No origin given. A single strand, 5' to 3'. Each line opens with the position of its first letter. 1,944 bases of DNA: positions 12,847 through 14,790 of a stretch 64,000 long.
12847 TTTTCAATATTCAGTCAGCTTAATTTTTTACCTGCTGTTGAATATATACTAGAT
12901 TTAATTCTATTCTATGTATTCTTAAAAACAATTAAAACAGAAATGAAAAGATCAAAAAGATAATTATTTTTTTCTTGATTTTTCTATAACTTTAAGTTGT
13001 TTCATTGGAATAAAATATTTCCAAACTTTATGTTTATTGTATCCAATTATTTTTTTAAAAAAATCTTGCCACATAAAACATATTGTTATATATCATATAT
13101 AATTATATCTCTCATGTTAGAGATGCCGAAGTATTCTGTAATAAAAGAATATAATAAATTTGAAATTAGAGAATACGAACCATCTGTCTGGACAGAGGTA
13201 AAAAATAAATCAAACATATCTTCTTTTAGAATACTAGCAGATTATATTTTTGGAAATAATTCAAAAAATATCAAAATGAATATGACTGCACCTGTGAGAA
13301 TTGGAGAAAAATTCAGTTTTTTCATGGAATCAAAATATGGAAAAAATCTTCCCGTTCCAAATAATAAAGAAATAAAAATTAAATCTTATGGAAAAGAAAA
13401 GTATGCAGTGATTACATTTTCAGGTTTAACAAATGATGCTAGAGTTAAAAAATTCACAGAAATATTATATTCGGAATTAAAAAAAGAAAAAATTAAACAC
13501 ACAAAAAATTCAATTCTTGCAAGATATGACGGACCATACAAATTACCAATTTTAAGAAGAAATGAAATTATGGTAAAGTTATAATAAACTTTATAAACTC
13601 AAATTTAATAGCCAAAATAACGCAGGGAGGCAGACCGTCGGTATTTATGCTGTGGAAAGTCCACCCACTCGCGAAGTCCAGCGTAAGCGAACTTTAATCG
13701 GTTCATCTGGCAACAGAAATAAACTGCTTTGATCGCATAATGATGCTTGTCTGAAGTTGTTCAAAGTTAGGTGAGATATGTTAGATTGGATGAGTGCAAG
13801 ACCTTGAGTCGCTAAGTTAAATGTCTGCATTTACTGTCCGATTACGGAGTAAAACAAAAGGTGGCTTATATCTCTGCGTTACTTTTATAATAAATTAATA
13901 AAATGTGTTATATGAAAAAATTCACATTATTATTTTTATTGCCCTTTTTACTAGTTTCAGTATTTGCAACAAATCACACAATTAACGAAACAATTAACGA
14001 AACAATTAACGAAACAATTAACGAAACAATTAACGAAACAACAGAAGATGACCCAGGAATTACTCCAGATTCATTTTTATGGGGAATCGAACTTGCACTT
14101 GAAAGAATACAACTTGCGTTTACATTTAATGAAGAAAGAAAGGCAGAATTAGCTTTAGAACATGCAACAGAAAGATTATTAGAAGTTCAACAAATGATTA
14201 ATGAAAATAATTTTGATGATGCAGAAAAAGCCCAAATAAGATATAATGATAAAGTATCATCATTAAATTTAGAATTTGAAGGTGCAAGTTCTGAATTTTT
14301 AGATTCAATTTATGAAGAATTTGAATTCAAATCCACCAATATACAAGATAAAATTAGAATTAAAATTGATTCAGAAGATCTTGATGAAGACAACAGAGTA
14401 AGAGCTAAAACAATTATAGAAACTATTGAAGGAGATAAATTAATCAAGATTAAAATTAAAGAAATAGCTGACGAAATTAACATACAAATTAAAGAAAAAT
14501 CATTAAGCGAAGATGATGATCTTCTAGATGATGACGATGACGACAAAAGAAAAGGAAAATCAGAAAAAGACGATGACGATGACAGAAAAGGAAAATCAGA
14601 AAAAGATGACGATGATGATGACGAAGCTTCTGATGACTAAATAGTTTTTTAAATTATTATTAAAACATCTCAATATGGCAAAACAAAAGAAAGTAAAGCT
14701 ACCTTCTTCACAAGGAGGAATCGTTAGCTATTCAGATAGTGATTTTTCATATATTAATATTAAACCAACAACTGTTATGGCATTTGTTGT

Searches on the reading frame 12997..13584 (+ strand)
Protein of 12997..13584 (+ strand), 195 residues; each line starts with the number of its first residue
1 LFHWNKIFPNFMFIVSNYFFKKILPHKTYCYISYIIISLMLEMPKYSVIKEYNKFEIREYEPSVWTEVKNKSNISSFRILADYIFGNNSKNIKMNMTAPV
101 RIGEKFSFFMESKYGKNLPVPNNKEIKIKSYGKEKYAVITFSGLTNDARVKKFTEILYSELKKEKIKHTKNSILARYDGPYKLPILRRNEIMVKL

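Call 34: search_protein_families(library=pfam, proteins=[window:12997-13584:+], max_evalue=1)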
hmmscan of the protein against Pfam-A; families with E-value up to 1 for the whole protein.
window:12997-13584:+ (195 aa): 1 family
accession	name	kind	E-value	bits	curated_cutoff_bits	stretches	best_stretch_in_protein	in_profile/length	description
PF04832.17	SOUL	-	3.5e-41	141.5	27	1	42-193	2-172/173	SOUL heme-binding protein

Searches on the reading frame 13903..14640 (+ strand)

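Call 34: search_protein_families(library=pfam, proteins=[window:13903-14640:+], max_evalue=1)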
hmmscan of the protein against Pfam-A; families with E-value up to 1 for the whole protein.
window:13903-14640:+ (245 aa): 1 family
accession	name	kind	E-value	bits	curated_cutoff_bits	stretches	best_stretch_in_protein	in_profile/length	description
PF18915.5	DUF5667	-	5.5e-20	72.1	27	1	52-154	1-95/99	Domain of unknown function (DUF5667)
